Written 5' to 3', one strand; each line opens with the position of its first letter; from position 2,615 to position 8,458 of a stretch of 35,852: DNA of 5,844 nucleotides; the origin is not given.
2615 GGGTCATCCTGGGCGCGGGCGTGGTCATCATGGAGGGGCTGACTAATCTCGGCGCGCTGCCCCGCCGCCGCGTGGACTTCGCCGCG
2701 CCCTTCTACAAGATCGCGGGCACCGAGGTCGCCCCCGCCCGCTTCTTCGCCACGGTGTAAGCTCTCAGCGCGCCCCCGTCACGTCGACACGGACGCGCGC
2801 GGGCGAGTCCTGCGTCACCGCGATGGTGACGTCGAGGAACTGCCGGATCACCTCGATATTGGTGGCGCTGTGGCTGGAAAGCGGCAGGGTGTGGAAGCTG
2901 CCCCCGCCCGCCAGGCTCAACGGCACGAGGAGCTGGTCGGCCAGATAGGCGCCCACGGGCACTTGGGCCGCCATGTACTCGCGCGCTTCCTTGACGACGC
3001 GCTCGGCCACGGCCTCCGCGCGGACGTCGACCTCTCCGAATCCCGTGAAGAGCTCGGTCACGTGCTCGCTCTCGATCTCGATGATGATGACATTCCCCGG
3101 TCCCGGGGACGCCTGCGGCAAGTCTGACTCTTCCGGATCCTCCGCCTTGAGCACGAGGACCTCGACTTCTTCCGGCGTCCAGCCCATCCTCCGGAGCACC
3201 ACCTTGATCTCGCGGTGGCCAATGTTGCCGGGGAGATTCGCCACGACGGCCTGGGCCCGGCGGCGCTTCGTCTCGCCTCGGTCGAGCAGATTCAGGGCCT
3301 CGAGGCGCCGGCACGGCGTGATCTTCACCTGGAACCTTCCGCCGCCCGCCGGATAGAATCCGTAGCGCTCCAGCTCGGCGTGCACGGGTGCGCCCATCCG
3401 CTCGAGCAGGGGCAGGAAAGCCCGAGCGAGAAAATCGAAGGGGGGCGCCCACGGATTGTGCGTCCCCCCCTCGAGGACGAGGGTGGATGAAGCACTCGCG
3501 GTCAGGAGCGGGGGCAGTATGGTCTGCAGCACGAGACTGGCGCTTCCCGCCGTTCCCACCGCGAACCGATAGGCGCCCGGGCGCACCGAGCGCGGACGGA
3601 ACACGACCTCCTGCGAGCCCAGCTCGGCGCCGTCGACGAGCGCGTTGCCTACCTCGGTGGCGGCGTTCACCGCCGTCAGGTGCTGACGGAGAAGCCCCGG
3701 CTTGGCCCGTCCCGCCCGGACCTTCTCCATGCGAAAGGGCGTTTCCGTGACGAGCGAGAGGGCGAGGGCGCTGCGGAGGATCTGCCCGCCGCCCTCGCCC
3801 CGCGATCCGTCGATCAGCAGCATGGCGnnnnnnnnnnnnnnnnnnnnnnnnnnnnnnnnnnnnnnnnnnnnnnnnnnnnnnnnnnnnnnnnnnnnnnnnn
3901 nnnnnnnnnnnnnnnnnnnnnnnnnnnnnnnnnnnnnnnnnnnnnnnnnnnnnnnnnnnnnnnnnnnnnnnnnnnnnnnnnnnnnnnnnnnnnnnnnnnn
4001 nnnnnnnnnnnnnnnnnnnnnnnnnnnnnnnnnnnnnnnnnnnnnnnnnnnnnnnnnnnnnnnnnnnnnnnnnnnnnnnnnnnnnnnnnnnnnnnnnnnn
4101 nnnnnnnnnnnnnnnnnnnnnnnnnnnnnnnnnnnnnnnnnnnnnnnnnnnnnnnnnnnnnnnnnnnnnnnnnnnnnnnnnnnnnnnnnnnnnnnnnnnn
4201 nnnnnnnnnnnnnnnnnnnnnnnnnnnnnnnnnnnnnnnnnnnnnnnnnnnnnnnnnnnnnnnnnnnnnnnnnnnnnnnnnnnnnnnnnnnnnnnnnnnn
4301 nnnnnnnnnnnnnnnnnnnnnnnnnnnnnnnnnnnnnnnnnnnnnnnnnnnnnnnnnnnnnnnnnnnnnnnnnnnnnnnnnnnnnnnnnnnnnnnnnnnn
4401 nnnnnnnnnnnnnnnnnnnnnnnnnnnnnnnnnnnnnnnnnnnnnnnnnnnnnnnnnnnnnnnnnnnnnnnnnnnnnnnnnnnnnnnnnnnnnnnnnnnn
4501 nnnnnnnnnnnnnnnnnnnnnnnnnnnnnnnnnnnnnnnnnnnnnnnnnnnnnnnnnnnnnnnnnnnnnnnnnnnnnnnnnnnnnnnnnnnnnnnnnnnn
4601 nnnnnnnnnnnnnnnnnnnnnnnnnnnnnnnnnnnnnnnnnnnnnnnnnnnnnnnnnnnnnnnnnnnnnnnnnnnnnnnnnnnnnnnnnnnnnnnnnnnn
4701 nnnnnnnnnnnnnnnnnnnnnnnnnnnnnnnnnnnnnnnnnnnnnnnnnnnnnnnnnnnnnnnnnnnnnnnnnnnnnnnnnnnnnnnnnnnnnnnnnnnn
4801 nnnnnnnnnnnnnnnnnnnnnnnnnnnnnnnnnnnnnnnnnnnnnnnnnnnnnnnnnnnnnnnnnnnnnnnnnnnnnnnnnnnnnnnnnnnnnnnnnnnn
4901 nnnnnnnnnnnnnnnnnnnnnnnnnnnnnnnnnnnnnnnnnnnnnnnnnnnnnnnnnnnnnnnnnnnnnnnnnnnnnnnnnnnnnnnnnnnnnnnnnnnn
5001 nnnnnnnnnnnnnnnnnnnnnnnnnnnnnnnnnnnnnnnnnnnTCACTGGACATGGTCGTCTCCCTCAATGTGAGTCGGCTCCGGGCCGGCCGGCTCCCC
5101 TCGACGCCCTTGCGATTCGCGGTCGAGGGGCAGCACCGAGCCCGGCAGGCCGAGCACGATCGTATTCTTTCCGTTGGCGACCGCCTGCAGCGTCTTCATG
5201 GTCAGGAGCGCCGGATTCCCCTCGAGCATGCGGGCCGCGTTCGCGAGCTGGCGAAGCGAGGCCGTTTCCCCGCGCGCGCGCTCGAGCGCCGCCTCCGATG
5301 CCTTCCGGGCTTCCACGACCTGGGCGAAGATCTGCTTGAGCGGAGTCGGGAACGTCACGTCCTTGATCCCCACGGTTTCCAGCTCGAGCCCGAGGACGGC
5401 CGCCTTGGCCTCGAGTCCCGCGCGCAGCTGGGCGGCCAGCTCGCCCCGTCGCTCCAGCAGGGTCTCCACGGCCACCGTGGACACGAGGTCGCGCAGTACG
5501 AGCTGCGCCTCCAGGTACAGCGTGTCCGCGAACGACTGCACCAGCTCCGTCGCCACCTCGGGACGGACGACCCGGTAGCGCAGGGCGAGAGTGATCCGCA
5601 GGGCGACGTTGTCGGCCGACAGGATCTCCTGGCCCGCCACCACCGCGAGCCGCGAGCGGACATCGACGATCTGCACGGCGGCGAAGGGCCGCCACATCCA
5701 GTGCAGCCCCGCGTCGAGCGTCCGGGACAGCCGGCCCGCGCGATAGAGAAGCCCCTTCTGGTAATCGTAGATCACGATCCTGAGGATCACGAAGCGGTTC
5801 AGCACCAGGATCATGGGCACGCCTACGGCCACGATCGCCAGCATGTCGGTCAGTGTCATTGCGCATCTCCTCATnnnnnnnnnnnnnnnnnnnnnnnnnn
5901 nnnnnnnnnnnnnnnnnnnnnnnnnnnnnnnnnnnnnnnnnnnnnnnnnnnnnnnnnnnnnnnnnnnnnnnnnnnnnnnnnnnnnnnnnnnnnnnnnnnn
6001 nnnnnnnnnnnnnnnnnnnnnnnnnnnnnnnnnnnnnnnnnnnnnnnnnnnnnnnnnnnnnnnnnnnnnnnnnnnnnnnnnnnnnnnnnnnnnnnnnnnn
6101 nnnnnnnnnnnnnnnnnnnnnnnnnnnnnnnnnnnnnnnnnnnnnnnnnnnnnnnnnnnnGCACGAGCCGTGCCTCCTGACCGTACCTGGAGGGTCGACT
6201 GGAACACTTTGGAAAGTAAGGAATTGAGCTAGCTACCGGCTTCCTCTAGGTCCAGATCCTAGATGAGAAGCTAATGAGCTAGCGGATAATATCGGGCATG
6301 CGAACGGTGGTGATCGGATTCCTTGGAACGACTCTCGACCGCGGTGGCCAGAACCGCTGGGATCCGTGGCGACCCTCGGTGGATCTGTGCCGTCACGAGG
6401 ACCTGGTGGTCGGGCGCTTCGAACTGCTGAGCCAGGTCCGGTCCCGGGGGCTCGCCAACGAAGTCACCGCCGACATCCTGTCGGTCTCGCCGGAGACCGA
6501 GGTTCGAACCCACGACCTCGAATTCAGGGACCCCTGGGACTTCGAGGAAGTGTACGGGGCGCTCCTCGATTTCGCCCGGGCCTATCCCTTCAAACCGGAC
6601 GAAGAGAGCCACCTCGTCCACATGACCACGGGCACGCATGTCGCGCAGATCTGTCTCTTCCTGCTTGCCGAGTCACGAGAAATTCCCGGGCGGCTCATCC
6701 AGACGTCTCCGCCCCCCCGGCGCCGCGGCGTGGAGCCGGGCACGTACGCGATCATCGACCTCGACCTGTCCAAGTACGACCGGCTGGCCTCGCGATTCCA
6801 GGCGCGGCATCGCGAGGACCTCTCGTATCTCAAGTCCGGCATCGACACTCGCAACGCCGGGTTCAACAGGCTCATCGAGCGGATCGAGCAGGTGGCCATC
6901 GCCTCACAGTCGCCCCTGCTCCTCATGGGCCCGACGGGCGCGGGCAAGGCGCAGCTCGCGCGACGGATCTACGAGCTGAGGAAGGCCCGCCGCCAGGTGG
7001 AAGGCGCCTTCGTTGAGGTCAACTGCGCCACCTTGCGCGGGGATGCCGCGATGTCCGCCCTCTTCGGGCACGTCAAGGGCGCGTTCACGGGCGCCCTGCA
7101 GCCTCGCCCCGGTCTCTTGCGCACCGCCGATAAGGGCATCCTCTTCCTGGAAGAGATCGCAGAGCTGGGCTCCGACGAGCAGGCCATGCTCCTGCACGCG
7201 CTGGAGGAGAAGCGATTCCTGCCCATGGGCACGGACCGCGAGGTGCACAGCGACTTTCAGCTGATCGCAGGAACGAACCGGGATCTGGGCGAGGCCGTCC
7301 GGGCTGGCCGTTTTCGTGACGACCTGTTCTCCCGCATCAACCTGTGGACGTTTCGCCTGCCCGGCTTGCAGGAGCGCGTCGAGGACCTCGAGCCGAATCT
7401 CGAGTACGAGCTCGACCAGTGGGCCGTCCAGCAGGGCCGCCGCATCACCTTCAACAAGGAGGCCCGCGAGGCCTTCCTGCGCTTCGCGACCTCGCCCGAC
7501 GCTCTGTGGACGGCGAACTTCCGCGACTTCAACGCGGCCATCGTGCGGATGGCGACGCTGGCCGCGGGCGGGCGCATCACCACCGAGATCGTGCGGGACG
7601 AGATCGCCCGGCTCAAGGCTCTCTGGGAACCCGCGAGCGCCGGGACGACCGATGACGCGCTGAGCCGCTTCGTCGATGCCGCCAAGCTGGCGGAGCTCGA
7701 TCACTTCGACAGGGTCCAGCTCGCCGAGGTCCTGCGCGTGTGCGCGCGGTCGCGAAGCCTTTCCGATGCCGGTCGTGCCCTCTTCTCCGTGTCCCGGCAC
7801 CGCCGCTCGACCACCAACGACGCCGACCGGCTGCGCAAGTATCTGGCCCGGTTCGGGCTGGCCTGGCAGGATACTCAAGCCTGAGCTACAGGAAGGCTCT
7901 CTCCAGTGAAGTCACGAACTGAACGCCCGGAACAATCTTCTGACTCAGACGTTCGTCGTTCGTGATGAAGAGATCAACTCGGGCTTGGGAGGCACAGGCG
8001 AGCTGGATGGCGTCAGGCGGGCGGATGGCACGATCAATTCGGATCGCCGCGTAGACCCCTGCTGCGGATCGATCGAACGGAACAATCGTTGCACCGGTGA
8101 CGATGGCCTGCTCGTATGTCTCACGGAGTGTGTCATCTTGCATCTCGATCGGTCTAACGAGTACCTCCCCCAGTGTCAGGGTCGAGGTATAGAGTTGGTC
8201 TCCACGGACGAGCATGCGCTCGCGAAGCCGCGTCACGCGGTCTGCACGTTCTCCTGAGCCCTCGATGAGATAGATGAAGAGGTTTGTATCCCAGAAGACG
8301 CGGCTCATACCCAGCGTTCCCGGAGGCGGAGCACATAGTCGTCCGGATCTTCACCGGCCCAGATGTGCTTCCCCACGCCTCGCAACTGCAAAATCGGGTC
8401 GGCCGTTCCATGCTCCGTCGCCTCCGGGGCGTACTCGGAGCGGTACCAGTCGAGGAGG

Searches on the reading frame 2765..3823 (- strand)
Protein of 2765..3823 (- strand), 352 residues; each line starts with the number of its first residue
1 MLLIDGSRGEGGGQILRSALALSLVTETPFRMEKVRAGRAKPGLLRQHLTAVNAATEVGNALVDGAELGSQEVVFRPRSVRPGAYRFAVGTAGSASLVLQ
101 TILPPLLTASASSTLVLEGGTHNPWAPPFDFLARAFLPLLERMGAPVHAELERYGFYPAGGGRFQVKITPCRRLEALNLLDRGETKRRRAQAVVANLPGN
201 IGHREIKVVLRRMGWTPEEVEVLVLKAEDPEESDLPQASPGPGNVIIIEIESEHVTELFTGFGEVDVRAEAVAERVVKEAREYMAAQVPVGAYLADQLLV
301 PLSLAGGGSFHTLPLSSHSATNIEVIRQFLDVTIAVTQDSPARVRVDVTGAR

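Call 54: search_protein_families(library=pfam, proteins=[window:2765-3823:-], max_evalue=0.001)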
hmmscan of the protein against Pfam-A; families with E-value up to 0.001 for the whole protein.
window:2765-3823:- (352 aa): 2 families
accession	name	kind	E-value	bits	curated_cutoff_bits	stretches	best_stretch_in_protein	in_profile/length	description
PF01137.26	RTC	-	2.6e-77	259.4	27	1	9-336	2-221/221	RNA 3'-terminal phosphate cyclase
PF05189.18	RTC_insert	-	7.4e-14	52.5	23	1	180-284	1-101/102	RNA 3'-terminal phosphate cyclase (RTC), insert domain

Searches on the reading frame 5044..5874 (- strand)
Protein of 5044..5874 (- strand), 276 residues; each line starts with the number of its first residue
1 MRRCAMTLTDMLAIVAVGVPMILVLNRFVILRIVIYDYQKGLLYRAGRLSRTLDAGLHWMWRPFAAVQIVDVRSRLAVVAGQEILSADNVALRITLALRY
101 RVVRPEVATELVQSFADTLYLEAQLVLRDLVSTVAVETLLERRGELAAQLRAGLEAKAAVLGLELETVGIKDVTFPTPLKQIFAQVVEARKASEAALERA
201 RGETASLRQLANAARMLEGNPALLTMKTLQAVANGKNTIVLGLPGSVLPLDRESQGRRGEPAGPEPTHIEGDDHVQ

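Call 54: search_protein_families(library=pfam, proteins=[window:5044-5874:-], max_evalue=0.001)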
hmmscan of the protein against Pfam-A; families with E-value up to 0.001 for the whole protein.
window:5044-5874:- (276 aa): 1 family
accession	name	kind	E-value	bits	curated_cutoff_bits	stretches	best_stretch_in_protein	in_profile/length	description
PF01145.31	Band_7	-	7.6e-28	98.2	23.6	1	37-203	5-175/176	SPFH domain / Band 7 family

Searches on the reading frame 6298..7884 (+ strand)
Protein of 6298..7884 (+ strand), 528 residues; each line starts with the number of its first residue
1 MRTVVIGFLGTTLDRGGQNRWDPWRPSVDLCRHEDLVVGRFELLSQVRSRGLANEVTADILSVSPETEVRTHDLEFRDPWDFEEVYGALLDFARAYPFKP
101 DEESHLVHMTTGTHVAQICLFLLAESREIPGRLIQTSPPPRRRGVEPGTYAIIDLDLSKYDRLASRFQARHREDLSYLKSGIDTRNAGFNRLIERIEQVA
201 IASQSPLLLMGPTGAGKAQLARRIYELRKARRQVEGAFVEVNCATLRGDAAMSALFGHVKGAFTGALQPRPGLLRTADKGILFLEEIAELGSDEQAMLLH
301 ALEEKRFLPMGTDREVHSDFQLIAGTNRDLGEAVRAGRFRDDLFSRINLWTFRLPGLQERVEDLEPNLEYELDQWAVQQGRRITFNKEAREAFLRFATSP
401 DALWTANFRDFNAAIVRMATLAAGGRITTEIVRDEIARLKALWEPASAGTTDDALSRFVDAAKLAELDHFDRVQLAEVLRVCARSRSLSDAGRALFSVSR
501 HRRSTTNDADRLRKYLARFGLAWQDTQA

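Call 54: search_protein_families(library=pfam, proteins=[window:6298-7884:+], max_evalue=0.001)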
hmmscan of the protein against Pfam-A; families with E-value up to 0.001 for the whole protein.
window:6298-7884:+ (528 aa): 7 families
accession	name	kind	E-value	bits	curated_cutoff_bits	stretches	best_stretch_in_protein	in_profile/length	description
PF06956.16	RtcR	-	1.6e-79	266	23.1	1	2-181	2-183/183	Regulator of RNA terminal phosphate cyclase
PF00158.32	Sigma54_activat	-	1.8e-46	158.3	20.2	1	185-350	4-165/168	Sigma-54 interaction domain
PF14532.12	Sigma54_activ_2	-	2.5e-13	50.9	25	1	190-357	8-138/138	Sigma-54 interaction domain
PF01078.27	Mg_chelatase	-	1.3e-09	38.2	20.3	1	195-327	13-157/207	Magnesium chelatase, subunit ChlI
PF07728.20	AAA_5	-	4.1e-09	37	22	1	206-328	1-123/139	AAA domain (dynein-related subfamily)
PF00004.35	AAA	-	7.6e-07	30.1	21.2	1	207-341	1-125/131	ATPase family associated with various cellular activities (AAA)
PF13191.12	AAA_16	-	0.00095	20.1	32.6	0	189-301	9-119/167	AAA ATPase domain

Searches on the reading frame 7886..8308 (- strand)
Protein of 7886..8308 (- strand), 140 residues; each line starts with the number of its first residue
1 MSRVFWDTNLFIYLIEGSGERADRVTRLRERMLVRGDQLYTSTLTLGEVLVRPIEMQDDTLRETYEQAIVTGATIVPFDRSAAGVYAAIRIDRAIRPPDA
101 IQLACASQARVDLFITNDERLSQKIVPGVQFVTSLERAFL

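Call 54: search_protein_families(library=pfam, proteins=[window:7886-8308:-], max_evalue=0.001)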
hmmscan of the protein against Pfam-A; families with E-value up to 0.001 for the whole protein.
window:7886-8308:- (140 aa): 1 family
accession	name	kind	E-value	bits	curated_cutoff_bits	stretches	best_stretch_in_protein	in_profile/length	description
PF01850.27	PIN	-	7e-14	52.9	23.6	1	5-123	2-116/120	PIN domain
